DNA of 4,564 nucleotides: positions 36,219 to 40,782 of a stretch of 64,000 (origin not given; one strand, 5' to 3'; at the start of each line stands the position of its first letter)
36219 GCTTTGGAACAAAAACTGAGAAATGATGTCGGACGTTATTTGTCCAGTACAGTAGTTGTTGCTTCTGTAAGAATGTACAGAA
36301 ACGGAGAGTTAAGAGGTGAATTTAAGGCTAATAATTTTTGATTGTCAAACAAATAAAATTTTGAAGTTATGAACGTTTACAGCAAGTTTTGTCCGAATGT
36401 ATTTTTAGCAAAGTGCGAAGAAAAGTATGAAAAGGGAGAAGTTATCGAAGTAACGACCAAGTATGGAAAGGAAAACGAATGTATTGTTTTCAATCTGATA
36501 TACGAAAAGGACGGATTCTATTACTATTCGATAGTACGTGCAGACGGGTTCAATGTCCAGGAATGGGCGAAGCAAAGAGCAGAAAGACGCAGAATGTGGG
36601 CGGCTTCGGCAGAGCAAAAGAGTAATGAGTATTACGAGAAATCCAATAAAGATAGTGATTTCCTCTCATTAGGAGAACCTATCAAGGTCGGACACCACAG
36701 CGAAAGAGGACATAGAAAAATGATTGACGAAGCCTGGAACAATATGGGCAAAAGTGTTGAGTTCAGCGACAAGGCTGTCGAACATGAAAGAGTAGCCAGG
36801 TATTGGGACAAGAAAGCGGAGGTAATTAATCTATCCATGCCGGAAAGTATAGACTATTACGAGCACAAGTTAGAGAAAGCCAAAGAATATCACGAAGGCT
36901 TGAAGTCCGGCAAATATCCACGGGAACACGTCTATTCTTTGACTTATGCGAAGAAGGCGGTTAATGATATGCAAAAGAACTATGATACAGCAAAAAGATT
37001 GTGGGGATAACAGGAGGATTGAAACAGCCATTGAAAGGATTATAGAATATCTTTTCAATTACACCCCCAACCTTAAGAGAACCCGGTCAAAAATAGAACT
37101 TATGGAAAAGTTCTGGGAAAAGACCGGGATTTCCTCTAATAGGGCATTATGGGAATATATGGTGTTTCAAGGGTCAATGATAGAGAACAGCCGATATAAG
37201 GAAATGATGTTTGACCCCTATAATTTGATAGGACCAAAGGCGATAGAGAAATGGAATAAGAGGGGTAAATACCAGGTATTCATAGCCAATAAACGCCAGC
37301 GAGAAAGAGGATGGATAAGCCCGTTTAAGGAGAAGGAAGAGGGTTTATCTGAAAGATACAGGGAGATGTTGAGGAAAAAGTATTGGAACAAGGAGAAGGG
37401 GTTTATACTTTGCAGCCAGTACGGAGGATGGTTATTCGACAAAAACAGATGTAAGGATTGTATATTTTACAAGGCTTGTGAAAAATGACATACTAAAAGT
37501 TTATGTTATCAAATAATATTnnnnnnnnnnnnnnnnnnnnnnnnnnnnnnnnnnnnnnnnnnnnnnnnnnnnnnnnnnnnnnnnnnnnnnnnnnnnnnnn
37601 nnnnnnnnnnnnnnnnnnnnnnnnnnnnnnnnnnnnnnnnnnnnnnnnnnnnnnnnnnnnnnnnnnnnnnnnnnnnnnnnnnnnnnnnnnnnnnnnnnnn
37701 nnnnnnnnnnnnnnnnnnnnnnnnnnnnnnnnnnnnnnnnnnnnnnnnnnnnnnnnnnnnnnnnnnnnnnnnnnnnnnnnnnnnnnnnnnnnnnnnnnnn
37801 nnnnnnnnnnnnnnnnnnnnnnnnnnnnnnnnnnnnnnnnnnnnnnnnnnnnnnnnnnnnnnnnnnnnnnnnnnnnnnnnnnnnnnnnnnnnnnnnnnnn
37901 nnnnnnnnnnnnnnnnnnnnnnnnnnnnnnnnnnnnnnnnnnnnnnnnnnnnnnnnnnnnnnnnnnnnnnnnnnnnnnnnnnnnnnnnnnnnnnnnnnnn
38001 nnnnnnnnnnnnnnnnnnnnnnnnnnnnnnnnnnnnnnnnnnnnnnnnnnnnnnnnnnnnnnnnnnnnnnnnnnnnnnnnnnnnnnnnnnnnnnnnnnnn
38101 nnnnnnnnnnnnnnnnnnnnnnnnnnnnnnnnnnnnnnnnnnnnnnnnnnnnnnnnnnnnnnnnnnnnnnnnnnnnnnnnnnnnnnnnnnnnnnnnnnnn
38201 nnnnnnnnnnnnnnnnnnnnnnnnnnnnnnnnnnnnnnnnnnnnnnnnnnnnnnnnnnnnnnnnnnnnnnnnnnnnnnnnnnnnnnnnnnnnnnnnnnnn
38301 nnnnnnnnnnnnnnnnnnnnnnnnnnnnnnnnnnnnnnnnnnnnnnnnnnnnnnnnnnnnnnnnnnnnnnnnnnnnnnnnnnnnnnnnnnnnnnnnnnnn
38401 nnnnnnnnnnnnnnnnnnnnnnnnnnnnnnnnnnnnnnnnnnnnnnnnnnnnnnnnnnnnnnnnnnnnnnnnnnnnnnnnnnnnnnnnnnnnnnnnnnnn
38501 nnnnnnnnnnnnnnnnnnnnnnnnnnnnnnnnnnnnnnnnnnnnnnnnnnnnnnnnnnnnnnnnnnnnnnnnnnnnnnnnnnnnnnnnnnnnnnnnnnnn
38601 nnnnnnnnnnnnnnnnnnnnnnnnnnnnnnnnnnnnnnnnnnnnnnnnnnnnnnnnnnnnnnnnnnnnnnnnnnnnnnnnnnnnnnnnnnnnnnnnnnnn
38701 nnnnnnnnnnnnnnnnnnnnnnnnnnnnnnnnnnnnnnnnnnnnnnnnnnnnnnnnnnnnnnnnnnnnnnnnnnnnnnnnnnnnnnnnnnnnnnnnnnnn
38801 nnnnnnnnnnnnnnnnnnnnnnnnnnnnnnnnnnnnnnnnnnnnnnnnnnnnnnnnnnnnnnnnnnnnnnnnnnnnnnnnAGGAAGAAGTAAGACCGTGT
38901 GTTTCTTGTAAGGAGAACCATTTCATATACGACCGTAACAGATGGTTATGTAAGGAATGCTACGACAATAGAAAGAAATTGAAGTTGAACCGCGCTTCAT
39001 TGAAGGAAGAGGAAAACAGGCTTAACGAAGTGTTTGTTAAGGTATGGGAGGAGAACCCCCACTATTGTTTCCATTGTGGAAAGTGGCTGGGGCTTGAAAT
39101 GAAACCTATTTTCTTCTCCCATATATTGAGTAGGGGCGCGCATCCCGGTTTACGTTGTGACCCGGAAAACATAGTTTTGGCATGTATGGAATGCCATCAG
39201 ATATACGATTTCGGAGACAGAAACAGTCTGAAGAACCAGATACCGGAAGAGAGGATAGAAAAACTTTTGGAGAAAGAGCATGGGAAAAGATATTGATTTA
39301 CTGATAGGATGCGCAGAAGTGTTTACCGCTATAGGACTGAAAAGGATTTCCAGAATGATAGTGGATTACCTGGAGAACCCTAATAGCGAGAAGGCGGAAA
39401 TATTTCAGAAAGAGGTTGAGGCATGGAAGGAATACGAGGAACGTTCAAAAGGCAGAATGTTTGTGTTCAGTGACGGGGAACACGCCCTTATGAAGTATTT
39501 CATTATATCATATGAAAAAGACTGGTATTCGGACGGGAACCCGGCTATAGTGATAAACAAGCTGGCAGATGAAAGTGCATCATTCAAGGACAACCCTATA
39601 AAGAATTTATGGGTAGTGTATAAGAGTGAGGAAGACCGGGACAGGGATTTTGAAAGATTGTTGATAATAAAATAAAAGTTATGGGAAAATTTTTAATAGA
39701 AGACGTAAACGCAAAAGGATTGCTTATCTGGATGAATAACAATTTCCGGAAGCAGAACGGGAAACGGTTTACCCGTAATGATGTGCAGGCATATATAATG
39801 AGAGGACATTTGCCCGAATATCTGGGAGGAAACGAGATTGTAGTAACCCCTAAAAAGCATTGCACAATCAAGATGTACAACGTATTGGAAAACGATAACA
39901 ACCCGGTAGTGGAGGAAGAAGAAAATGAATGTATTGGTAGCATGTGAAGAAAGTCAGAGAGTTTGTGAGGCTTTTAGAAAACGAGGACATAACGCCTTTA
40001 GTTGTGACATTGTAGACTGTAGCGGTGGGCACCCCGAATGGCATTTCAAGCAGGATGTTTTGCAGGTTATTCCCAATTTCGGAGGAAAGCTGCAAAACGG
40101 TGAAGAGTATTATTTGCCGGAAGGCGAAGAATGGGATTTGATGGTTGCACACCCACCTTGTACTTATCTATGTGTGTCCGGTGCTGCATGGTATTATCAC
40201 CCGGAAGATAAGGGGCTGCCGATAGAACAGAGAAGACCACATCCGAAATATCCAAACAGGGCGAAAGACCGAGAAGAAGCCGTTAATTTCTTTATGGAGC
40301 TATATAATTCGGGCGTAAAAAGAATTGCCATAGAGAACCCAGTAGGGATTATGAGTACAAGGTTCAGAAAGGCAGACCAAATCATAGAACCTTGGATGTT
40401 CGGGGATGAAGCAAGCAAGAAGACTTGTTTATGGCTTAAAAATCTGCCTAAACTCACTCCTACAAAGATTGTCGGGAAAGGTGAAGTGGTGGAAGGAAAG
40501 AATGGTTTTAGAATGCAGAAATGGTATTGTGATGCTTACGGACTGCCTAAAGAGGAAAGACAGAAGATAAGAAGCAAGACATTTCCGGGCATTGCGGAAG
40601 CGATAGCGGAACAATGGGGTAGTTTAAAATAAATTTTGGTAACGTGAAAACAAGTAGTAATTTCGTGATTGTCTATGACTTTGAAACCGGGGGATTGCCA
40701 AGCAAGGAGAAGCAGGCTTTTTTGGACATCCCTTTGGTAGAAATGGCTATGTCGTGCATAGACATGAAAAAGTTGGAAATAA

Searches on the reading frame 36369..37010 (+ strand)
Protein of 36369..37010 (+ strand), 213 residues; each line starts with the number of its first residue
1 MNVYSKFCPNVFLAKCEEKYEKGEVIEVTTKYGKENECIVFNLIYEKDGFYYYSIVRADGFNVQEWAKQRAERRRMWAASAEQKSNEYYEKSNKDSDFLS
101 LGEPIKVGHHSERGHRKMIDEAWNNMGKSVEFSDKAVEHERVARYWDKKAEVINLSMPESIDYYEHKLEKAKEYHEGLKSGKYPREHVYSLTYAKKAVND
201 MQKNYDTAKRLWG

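Call 13: search_protein_families(library=pfam, proteins=[window:36369-37010:+], max_evalue=0.01)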
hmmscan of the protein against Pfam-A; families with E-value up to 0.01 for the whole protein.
window:36369-37010:+ (213 aa): 1 family
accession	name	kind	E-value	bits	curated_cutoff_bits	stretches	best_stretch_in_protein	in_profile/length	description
PF12083.13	DUF3560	-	8.4e-43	145.9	27.2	1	62-183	1-121/124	Domain of unknown function (DUF3560)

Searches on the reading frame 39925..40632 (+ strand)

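Call 58: search_protein_families(library=phrogs, proteins=[window:39925-40632:+], max_evalue=0.001)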
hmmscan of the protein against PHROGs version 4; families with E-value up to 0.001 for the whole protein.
window:39925-40632:+ (235 aa): 2 families
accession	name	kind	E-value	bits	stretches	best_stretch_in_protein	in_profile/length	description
phrog_757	-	other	1.6e-64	218.3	1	1-233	15-220/247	DNA methyltransferase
phrog_27471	-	unknown function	2.6e-35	121.5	1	129-232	3-93/93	-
